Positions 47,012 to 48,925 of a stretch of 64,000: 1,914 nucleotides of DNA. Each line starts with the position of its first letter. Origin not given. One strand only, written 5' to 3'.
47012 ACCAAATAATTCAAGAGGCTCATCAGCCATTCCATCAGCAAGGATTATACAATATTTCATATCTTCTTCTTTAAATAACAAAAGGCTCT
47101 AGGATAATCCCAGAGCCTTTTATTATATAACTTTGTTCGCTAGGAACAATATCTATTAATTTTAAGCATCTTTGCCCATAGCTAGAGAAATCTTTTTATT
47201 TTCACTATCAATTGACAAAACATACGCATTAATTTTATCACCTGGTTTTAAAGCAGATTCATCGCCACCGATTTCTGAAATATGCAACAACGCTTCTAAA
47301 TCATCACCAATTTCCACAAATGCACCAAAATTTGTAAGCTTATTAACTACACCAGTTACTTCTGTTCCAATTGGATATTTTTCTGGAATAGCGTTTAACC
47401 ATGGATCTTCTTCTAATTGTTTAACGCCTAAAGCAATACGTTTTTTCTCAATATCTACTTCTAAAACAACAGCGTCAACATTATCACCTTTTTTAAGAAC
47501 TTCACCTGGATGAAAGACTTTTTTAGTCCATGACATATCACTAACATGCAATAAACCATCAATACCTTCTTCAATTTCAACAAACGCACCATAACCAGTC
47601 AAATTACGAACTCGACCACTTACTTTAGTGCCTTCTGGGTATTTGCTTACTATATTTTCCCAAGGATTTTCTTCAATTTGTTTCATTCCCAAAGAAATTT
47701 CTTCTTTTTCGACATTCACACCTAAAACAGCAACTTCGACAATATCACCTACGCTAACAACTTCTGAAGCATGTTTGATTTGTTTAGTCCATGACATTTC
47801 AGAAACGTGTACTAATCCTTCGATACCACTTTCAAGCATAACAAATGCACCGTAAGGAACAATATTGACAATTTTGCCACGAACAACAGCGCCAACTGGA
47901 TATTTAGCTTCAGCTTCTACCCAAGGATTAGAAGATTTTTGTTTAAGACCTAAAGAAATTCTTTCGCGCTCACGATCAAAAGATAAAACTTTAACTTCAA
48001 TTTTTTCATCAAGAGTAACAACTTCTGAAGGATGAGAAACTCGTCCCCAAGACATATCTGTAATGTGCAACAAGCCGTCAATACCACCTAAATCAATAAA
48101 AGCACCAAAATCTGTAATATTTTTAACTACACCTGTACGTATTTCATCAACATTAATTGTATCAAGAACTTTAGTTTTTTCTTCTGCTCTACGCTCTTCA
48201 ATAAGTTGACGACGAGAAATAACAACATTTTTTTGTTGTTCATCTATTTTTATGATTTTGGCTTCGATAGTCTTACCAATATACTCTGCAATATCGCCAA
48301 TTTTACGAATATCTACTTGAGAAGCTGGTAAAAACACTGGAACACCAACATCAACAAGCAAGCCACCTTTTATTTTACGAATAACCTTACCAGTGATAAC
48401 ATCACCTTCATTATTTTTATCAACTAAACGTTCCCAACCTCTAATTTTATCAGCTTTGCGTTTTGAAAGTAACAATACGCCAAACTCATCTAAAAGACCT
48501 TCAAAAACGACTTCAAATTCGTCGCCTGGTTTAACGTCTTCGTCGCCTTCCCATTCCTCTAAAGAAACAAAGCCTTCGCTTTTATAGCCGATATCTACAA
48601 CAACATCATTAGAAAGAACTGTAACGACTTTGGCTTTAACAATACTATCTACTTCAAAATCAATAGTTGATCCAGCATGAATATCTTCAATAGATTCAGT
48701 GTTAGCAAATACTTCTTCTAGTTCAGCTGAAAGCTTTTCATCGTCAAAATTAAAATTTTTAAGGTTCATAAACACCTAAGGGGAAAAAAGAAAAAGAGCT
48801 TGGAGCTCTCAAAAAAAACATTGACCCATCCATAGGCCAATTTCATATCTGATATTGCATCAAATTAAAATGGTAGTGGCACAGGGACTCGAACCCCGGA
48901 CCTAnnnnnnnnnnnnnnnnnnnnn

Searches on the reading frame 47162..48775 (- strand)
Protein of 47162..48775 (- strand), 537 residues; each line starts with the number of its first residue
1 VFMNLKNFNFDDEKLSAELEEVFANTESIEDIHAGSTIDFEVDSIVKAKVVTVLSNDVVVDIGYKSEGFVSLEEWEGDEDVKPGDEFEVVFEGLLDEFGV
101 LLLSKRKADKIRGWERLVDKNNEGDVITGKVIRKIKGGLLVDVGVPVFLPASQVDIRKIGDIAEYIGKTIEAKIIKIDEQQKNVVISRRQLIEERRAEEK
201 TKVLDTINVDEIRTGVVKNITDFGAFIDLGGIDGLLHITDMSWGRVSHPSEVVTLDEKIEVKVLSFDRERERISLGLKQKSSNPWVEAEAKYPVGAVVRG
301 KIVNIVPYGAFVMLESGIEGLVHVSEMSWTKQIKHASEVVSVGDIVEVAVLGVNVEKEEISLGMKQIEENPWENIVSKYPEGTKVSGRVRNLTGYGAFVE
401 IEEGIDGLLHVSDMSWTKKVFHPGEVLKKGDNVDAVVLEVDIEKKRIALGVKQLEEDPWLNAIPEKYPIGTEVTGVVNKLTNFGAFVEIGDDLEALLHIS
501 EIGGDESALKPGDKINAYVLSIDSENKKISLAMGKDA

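Call 59: find_homologous_proteins(query=window:47162-48775:-, max_evalue=1e-30)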
Query window:47162-48775:- (537 aa): 8000 proteins with E <= 1e-30 among 8000 candidates; the best 120 are listed.
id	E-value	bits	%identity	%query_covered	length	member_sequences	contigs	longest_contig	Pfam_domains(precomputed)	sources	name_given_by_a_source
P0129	0.0e+0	1095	94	99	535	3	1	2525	PF17092.12,PF00575.30,PF23459.2,PF13509.13,PF21710.4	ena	-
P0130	9.3e-217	739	-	-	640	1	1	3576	PF17092.12,PF00575.30,PF23459.2,PF13509.13,PF18614.8,PF24685.2,PF23835.2,PF21710.4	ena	-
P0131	2.6e-215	734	60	99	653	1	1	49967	PF17092.12,PF00575.30,PF23459.2,PF13509.13,PF18614.8,PF21710.4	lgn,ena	-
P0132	1.1e-213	729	63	94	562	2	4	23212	PF17092.12,PF00575.30,PF23459.2,PF13509.13,PF02599.22,PF21710.4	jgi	-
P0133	9.3e-213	725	58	99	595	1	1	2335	PF17092.12,PF00575.30,PF23459.2,PF13509.13,PF21710.4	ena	-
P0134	1.4e-211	722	62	95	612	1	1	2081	PF17092.12,PF00575.30,PF23459.2,PF13509.13,PF21710.4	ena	-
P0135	2.1e-210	718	-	-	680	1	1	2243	PF17092.12,PF00575.30,PF23459.2,PF13509.13,PF23835.2,PF21710.4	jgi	-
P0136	2.1e-210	718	60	99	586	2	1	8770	PF17092.12,PF00575.30,PF23459.2,PF13509.13,PF18614.8,PF21710.4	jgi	jgi:small subunit ribosomal protein S1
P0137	1.7e-209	715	60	99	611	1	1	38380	PF17092.12,PF00575.30,PF23459.2,PF13509.13,PF21710.4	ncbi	-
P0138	2.3e-209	714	59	99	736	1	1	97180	PF17092.12,PF00575.30,PF23459.2,PF13509.13,PF21710.4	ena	-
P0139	5.2e-209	713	60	99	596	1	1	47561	PF17092.12,PF00575.30,PF23459.2,PF13509.13,PF21710.4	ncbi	-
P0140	5.6e-209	713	60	99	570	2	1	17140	PF17092.12,PF00575.30,PF23459.2,PF13509.13,PF18614.8,PF02599.22,PF21710.4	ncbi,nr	ncbi:MAG: 30S ribosomal protein S1 [Planctomycetes bacterium]|nr:30S ribosomal protein S1 [Planctomy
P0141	7.5e-209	713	61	94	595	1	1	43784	PF17092.12,PF00575.30,PF23459.2,PF13509.13,PF21710.4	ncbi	ncbi:MAG: 30S ribosomal protein S1 [Planctomycetota bacterium]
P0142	8.8e-209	712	61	94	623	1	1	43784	PF17092.12,PF00575.30,PF23459.2,PF13509.13,PF21710.4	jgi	jgi:small subunit ribosomal protein S1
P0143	1.4e-208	712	59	99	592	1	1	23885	PF17092.12,PF00575.30,PF23459.2,PF13509.13,PF18614.8,PF21710.4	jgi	jgi:small subunit ribosomal protein S1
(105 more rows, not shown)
